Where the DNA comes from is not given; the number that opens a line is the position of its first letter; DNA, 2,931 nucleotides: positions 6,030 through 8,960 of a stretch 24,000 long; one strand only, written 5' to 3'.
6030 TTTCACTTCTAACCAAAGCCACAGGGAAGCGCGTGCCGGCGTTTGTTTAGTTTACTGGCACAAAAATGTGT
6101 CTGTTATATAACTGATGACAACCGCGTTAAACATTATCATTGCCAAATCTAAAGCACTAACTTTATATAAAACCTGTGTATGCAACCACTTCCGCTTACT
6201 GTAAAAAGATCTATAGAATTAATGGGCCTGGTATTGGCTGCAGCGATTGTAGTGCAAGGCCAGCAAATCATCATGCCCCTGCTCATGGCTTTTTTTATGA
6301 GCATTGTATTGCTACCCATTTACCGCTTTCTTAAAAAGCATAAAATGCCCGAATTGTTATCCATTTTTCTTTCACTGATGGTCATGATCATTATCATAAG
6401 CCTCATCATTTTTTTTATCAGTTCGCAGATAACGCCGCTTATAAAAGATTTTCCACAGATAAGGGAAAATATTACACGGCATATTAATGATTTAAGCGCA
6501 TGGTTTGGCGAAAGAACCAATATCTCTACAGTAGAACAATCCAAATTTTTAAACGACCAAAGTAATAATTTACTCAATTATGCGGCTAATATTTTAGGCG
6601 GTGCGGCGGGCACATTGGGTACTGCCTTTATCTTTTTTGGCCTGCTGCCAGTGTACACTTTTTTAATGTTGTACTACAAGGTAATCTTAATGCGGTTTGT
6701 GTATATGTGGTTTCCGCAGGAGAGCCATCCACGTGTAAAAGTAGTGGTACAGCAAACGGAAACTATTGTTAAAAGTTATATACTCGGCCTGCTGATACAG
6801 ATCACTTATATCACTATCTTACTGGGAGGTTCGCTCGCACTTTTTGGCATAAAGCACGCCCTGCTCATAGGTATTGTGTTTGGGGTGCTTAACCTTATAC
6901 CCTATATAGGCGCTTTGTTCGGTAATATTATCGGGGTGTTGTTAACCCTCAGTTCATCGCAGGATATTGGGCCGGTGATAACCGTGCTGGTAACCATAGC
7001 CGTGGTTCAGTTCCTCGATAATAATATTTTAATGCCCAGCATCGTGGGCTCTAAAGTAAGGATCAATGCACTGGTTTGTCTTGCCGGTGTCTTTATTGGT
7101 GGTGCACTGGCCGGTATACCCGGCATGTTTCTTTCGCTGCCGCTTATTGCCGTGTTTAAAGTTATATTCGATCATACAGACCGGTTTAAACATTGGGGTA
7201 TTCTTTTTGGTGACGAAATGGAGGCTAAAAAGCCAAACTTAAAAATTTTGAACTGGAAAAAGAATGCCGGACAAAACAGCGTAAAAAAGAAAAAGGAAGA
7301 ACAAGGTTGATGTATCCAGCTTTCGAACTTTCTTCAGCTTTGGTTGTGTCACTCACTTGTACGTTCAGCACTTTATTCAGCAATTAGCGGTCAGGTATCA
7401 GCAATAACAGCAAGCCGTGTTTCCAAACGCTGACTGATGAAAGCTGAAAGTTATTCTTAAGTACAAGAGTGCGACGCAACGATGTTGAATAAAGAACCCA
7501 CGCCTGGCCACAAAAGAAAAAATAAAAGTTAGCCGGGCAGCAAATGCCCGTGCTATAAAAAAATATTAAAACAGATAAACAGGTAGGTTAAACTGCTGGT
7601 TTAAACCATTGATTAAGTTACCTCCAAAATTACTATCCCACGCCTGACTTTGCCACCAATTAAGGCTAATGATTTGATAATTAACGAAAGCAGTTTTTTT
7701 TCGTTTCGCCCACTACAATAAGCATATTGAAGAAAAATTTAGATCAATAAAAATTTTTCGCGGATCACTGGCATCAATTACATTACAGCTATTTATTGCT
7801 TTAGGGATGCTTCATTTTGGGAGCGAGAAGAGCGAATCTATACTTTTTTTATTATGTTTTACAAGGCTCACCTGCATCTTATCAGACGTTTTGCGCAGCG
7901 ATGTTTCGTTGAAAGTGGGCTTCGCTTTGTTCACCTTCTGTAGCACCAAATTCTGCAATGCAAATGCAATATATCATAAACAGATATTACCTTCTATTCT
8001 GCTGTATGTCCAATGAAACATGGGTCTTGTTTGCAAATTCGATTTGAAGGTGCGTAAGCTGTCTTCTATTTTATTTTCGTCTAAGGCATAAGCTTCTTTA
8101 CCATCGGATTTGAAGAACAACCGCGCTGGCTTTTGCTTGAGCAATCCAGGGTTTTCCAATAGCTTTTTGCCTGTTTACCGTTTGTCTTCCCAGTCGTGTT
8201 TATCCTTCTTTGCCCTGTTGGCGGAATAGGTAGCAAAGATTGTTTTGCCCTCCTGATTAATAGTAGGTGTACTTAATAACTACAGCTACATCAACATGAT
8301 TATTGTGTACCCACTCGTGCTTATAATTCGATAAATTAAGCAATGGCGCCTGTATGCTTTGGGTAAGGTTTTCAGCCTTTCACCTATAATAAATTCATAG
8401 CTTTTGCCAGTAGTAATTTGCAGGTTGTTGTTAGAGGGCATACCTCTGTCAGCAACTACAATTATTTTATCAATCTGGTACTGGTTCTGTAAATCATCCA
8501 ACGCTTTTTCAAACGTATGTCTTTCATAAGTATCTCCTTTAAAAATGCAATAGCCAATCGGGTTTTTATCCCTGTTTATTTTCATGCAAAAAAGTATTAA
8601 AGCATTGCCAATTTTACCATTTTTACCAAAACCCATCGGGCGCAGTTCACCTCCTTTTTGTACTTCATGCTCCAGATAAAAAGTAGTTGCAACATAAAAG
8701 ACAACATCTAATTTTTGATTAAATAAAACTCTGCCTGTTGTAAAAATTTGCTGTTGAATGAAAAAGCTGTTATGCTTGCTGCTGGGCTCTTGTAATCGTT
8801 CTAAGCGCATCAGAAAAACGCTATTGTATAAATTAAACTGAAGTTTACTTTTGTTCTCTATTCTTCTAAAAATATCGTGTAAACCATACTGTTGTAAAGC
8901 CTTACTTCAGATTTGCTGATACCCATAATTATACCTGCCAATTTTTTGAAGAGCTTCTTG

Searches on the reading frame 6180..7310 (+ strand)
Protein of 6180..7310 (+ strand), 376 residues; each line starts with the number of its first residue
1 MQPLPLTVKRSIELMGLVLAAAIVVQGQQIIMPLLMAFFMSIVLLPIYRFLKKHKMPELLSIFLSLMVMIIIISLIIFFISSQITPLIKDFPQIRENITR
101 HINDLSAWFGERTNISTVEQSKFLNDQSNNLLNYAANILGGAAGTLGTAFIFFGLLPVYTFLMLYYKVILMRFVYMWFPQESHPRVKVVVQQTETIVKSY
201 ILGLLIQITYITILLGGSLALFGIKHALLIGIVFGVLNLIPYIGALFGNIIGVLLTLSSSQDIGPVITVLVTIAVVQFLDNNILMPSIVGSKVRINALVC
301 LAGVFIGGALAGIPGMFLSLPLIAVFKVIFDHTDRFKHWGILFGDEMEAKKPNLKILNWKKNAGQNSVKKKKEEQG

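Call 11: search_protein_families(library=pfam, proteins=[window:6180-7310:+], max_evalue=0.01)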
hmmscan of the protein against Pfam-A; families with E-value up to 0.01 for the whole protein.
window:6180-7310:+ (376 aa): 1 family
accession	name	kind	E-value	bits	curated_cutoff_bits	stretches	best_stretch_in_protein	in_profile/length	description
PF01594.21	AI-2E_transport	-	8.1e-56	190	34.3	1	17-333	8-326/327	AI-2E family transporter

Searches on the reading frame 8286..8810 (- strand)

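Call 11: search_protein_families(library=pfam, proteins=[window:8286-8810:-], max_evalue=0.01)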
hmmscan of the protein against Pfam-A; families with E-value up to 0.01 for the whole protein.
window:8286-8810:- (174 aa): 1 family
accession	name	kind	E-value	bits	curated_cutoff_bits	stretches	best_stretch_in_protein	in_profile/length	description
PF01609.27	DDE_Tnp_1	-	0.0038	17.4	23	1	82-148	47-110/200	Transposase DDE domain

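Call 47: search_protein_families(library=ncbifam, proteins=[window:8286-8810:-], max_evalue=0.01)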
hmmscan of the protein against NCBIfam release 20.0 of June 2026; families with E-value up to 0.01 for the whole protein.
window:8286-8810:- (174 aa): 1 family
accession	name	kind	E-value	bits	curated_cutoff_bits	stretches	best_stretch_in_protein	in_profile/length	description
NF033559.2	transpos_IS1634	equivalog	7e-27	94.6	100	1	16-154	114-251/483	IS1634 family transposase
